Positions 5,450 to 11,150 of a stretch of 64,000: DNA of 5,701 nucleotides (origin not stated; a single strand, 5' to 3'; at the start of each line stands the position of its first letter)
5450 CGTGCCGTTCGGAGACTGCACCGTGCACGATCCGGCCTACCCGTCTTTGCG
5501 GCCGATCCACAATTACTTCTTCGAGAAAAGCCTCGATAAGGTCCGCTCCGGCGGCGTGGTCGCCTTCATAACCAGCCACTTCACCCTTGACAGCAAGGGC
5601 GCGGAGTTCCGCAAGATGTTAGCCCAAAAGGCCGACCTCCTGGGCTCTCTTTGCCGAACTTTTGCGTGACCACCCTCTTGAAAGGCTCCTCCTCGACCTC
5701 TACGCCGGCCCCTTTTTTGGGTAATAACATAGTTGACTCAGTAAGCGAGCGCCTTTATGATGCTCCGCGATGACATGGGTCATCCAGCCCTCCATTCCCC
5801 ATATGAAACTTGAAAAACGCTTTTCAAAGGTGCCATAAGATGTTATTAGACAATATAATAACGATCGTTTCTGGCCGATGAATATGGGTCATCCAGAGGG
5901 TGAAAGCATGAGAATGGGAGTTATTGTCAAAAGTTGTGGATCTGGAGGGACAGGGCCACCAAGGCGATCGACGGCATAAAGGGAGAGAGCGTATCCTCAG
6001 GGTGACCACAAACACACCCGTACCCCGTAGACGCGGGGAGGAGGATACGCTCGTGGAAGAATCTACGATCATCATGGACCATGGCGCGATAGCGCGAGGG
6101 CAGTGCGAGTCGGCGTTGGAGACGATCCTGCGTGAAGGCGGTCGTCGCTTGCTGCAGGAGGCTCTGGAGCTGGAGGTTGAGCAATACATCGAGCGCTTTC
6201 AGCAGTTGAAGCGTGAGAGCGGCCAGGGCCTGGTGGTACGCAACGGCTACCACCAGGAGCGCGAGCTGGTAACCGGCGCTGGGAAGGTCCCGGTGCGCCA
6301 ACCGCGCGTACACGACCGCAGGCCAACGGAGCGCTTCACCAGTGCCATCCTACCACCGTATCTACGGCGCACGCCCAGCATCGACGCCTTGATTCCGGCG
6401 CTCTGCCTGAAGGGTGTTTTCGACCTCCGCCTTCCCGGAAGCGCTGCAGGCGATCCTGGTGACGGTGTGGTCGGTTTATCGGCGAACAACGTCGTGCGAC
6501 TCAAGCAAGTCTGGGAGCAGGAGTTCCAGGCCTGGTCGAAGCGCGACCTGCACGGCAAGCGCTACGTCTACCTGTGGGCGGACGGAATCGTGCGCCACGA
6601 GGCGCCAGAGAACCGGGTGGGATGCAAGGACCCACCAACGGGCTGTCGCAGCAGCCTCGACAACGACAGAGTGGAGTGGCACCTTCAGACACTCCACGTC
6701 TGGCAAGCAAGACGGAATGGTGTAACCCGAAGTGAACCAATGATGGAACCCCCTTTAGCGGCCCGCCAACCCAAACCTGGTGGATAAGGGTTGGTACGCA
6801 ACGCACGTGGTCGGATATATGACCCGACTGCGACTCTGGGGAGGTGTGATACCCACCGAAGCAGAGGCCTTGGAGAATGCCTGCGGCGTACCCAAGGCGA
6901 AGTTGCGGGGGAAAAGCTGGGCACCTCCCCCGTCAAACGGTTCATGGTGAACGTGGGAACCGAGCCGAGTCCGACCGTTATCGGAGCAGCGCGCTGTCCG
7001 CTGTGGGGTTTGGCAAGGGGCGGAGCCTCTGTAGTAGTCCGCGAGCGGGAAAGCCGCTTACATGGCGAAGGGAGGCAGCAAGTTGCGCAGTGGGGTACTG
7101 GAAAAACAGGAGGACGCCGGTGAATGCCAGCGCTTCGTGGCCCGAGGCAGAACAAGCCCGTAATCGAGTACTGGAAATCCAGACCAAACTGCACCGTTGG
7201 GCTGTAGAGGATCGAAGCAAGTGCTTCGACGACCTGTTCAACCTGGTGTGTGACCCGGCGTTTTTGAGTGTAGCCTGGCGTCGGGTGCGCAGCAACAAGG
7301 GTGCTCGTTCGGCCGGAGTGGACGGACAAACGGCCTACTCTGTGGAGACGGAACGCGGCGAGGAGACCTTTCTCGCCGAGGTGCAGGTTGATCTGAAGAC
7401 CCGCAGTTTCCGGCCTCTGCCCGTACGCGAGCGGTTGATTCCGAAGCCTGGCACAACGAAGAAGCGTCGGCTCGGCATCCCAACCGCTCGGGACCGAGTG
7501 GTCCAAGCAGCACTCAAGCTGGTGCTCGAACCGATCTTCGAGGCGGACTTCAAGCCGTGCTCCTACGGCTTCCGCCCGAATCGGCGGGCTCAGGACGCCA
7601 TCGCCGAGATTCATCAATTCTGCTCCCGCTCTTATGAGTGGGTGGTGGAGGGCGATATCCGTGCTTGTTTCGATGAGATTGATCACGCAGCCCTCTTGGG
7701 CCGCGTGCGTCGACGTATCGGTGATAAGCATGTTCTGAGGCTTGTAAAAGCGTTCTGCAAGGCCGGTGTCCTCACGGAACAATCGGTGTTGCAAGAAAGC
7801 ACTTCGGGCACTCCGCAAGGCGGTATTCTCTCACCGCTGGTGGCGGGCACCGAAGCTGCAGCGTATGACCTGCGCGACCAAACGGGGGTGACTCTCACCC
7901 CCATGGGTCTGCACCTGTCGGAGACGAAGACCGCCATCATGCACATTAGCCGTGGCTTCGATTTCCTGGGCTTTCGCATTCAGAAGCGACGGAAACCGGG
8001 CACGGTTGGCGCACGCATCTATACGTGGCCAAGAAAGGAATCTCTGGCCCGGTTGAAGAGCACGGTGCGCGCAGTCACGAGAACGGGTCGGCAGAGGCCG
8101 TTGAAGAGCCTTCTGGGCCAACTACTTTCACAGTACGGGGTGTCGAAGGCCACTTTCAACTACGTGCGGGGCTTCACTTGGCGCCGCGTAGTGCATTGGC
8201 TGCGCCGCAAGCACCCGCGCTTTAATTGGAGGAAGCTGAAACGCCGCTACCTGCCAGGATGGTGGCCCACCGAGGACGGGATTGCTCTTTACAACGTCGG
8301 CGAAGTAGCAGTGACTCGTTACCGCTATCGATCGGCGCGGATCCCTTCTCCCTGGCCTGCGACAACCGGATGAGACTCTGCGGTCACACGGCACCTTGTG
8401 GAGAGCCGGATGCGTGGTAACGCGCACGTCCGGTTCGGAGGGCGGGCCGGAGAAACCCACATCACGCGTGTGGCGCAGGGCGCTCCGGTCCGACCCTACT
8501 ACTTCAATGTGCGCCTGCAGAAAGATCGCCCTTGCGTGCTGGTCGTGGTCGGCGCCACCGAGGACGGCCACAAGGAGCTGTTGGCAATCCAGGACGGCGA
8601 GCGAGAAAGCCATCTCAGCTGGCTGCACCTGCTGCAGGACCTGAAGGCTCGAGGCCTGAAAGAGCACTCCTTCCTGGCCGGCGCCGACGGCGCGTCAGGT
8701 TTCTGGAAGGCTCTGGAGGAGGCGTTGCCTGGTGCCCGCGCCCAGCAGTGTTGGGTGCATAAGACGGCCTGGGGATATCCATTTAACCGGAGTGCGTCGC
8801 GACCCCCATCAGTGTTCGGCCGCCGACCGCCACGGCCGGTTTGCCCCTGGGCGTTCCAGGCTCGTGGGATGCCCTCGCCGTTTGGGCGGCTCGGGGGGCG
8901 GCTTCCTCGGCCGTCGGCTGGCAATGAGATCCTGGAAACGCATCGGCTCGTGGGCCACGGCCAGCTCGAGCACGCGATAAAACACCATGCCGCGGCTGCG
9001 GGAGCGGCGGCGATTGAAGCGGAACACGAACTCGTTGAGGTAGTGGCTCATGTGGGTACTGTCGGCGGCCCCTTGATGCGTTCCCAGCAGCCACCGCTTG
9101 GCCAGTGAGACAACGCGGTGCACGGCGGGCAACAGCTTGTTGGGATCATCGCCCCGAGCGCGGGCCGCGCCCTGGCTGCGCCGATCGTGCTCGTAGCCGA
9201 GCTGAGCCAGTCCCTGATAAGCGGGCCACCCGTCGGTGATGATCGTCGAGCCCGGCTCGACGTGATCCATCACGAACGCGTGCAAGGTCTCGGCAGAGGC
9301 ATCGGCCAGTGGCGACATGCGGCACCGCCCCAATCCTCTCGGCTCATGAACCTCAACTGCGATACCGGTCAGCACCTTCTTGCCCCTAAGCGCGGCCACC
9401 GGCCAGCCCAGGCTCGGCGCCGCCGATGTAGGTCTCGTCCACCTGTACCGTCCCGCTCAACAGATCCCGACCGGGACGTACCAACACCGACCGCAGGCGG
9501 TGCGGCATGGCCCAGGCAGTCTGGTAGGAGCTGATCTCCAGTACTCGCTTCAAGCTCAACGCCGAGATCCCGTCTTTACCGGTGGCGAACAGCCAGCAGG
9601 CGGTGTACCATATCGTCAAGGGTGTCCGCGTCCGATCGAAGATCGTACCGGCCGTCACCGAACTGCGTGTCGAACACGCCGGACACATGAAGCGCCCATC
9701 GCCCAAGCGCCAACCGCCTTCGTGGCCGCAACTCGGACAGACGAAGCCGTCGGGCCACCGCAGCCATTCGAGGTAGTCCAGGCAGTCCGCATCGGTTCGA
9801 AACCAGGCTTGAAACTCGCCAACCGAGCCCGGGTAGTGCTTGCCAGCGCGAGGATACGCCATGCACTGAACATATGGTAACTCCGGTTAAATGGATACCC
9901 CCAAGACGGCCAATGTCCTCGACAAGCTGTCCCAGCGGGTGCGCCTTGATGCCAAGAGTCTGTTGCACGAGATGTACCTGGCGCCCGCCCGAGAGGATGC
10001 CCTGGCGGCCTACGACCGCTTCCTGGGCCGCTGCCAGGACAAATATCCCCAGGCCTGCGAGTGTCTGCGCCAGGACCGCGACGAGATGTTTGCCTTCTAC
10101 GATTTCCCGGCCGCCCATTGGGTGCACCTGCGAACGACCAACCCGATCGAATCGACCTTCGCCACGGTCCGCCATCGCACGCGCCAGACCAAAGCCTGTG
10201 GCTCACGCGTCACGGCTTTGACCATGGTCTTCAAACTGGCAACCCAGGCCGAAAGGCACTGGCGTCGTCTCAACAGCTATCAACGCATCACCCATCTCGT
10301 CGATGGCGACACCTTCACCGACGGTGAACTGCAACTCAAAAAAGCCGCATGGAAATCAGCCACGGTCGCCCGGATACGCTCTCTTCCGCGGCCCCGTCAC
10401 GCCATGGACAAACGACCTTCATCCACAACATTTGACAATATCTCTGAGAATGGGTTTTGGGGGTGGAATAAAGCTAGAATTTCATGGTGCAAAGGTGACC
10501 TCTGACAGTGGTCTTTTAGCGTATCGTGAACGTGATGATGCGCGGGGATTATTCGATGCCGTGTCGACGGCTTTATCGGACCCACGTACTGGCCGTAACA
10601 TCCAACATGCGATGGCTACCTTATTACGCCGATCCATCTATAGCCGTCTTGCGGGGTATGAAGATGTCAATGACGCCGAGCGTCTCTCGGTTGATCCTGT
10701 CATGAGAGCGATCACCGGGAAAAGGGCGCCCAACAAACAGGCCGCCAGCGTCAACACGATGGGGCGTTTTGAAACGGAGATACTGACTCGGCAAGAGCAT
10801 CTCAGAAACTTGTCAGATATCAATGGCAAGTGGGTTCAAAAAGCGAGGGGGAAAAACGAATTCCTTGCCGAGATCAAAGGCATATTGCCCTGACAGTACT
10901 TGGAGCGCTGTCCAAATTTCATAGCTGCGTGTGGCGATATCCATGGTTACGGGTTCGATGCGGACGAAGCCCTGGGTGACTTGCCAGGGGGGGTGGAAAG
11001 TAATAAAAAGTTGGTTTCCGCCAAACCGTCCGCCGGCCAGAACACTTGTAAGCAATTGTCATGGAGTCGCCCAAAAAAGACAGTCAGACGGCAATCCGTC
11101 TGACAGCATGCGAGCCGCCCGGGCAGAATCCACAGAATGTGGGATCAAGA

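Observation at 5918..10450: Three-level nesting: IS1595-family element inside an IS256 element that also carries a group II intron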

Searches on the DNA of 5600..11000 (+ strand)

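Call 67: search_dna_similar(query=window:5600-11000:+, collection=plasmids, mode=near, max_rows=8)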
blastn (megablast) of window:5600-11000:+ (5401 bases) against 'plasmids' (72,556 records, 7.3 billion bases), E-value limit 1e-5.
Records with a match: 14; places in all: 18; records where one place covers at least 80% of the query: 0.
Best place of each record, by identity: 80-90% 11; 60-80% 3.
By first word of the organism name: Ralstonia 11; Burkholderia 3.
By predicted mobility (MOB-suite, as given by PLSDB): mobilizable 7; non-mobilizable 4; conjugative 3.
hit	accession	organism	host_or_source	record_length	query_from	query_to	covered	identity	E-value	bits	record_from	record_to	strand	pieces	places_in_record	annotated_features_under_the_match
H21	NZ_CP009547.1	Burkholderia sp. 2002721687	water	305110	4438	4581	3%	79.5%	2e-17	100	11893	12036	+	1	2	IS256 family transposase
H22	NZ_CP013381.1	Burkholderia humptydooensis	water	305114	4438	4581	3%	79.5%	2e-17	100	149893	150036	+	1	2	IS256 family transposase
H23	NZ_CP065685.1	Burkholderia humptydooensis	-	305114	4438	4581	3%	79.5%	2e-17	100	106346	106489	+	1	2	IS256 family transposase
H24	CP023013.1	Ralstonia solanacearum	Solanum tuberosum,single cell,Potato ...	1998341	3356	3444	2%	80.9%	1e-8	71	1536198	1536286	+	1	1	none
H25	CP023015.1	Ralstonia solanacearum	Solanum tuberosum,single cell,Potato ...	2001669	3356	3444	2%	80.9%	1e-8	71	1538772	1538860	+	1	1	IS1595 family transposase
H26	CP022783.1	Ralstonia solanacearum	Solanum tuberosum,single cell,Potato ...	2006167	3356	3444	2%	80.9%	1e-8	71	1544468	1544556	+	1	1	IS1595 family transposase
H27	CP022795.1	Ralstonia solanacearum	Solanum tuberosum,single cell,Potato ...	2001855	3356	3444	2%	80.9%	1e-8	71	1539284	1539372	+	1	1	IS1595 family transposase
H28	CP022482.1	Ralstonia solanacearum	peanut,cell culture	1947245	3356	3444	2%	80.9%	1e-8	71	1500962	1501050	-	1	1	none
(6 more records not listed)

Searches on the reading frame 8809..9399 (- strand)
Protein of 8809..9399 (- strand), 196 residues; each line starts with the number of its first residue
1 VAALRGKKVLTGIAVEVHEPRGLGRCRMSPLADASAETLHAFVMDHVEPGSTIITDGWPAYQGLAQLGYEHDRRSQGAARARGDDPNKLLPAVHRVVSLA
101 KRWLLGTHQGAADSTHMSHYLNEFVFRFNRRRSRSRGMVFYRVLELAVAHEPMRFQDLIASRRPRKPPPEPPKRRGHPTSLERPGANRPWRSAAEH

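Call 8: search_protein_families(library=pfam, proteins=[window:8809-9399:-], max_evalue=0.01)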
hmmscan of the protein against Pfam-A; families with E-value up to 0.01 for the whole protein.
window:8809-9399:- (196 aa): 1 family
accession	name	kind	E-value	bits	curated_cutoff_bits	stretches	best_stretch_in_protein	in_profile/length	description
PF12762.13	DDE_Tnp_IS1595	-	7.6e-25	88.1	27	1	7-129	36-153/153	ISXO2-like transposase domain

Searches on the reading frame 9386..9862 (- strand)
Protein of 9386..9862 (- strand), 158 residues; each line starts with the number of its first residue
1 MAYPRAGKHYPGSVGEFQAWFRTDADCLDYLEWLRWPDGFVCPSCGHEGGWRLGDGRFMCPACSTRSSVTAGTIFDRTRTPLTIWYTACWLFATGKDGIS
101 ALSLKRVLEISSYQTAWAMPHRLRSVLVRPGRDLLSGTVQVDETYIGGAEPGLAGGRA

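Call 8: search_protein_families(library=pfam, proteins=[window:9386-9862:-], max_evalue=0.01)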
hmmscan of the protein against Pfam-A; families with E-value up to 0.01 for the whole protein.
window:9386-9862:- (158 aa): 5 families
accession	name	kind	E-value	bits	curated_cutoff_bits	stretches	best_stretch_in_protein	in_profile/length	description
PF12760.12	Zn_ribbon_IS1595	-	4.6e-13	49.3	25.4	1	23-65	2-45/46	Transposase zinc-ribbon domain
PF24458.1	DUF7573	-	0.00033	21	30.2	1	35-63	6-36/39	Domain of unknown function (DUF7573)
PF11781.13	Zn_ribbon_RRN7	-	0.0048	17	27.1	1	36-66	1-30/32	Zinc-finger of RNA-polymerase I-specific TFIIB, Rrn7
PF25164.1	CoiA_N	-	0.005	16.8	26.3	0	56-67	16-27/50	Competence protein CoiA, N-terminal domain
PF24441.1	DUF7560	-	0.0052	16.9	27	0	57-71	5-19/44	Family of unknown function (DUF7560)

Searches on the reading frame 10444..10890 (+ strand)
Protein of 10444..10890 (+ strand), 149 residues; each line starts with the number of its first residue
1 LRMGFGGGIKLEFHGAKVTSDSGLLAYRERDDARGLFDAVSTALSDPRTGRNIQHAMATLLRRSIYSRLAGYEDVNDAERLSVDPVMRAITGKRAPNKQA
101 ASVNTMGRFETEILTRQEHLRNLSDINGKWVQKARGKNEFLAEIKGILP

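Call 8: search_protein_families(library=pfam, proteins=[window:10444-10890:+], max_evalue=0.01)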
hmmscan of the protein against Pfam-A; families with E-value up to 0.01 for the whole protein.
seq(149 aa): 2 families
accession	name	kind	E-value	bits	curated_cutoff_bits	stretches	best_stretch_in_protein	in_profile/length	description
PF13701.12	DDE_Tnp_1_4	-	8.3e-28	97.2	34.7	1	5-135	5-130/435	Transposase DDE domain group 1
PF13808.11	DDE_Tnp_1_assoc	-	0.00081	19.9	32.3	1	43-81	6-44/88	DDE_Tnp_1-associated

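Call 21: search_dna_similar(query=window:10444-10890:+, collection=plasmids, mode=protein, max_rows=8)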
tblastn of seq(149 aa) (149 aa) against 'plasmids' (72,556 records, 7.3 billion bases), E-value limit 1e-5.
Records with a match: 335; places in all: 466; records where one place covers at least 80% of the query: 204.
Best place of each record, by identity: <60% 335.
By first word of the organism name: Enterobacter 50; Pseudosulfitobacter 31; Nostoc 17; Klebsiella 16; Phaeobacter 16; Salmonella 14; Rhizobium 13; Mesorhizobium 13; Azospirillum 10; Sphingobium 8; and 70 more.
By predicted mobility (MOB-suite, as given by PLSDB): conjugative 169; non-mobilizable 127; mobilizable 39.
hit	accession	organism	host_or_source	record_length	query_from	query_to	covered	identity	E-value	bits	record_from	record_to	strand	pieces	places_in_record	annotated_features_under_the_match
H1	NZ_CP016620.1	Microvirga ossetica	Vicia alpestris,cell culture,nodules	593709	1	137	92%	52.6%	7e-37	140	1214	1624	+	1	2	IS1380 family transposase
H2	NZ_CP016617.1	Microvirga ossetica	Vicia alpestris,cell culture,nodules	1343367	1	137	92%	51.8%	4e-41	152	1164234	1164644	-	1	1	none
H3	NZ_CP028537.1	Enterobacter hormaechei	Homo sapiens,Pure Culture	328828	2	138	92%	51.1%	4e-38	143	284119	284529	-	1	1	IS1380-like element IS1247 family transposase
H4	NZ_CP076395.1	Sphingopyxis indica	Single cell,HCH dumpsite soil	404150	2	138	92%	50.4%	2e-37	141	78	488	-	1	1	none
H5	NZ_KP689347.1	Klebsiella pneumoniae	-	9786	2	138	92%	50.4%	3e-37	140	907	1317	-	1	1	IS1380-like element ISKpn23 family transposase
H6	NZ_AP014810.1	Methylorubrum populi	-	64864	2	138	92%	50.4%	3e-37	140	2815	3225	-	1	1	IS1380-like element ISKpn23 family transposase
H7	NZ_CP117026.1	Sphingomonas hankookensis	Pure isolate,Tap water (bathroom)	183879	2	138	92%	50.4%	3e-37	140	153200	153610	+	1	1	IS1380-like element ISKpn23 family transposase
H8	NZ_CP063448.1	Novosphingobium sp. ES2-1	mixed culture,activated sludge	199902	2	138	92%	50.4%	3e-37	140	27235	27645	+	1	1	IS1380-like element ISKpn23 family transposase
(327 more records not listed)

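Call 22: get_annotated_region(hit=H1, flank=2500)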
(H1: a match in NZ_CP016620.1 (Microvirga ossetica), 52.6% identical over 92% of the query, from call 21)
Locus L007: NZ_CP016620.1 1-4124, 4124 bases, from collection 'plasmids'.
description: Microvirga ossetica strain V5/3m plasmid unnamed4, complete sequence
organism: Microvirga ossetica (NCBI taxid 1882682)
taxonomy: Bacteria; Pseudomonadota; Alphaproteobacteria; Hyphomicrobiales; Methylobacteriaceae; Microvirga; Microvirga ossetica
host: -; source: Vicia alpestris,cell culture,nodules; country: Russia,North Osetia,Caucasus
typing (MOB-suite, as given by PLSDB): non-mobilizable
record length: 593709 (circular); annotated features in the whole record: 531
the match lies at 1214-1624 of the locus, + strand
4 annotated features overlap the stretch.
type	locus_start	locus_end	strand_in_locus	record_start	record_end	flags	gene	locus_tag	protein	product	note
CDS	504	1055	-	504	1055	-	-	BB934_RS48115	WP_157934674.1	hypothetical protein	-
CDS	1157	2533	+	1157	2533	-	-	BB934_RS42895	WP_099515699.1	IS1380 family transposase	-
CDS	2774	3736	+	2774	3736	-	-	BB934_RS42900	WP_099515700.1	NADPH:quinone reductase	-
CDS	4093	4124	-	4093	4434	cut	-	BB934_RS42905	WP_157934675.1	hypothetical protein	-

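Call 30: search_protein_families(library=ncbifam, proteins=[window:10444-10890:+], max_evalue=0.001)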
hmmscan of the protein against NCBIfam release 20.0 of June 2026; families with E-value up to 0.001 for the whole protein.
seq(149 aa): 1 family
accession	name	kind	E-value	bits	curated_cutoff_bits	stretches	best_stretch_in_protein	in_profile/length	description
NF033539.1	transpos_IS1380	equivalog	5.9e-25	87.7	180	1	10-139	1-125/419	IS1380 family transposase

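Call 56: find_related_loci(query=window:10444-10845:+, collection=metagenome_contigs, flank=2500)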
Query seq(134 aa) (134 aa) in metagenome_contigs; peptide patterns used: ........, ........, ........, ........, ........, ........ (x = any residue, [..] = any of these).
600 stretches matched a pattern (row limit reached: there are more); 570 encode a relative of the query (tblastn E <= 1e-3); the best 80 are kept; 80 distinct loci.
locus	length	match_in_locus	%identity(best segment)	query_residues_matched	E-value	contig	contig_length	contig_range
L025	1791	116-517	75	1-134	5e-67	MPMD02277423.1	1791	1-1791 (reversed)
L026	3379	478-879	69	1-134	3e-59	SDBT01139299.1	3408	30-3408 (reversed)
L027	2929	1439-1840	66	1-134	9e-59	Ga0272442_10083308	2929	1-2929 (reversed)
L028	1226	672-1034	71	1-121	8e-58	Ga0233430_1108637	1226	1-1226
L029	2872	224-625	60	1-134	2e-52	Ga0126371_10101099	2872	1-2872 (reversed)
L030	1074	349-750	59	1-134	2e-54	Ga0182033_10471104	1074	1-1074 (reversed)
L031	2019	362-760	60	1-133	1e-51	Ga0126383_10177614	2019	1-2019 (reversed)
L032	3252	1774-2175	59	1-134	2e-51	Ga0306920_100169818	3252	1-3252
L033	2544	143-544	58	1-134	7e-50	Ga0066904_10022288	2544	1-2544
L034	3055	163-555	60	1-131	1e-49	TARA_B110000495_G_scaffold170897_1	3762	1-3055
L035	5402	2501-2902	57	1-134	2e-49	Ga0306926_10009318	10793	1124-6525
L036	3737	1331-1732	60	1-134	2e-48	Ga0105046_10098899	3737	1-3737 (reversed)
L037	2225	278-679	57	1-134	2e-48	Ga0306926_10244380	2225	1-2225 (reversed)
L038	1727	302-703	57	1-134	6e-49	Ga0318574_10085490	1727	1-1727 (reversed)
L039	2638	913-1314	59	1-134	8e-48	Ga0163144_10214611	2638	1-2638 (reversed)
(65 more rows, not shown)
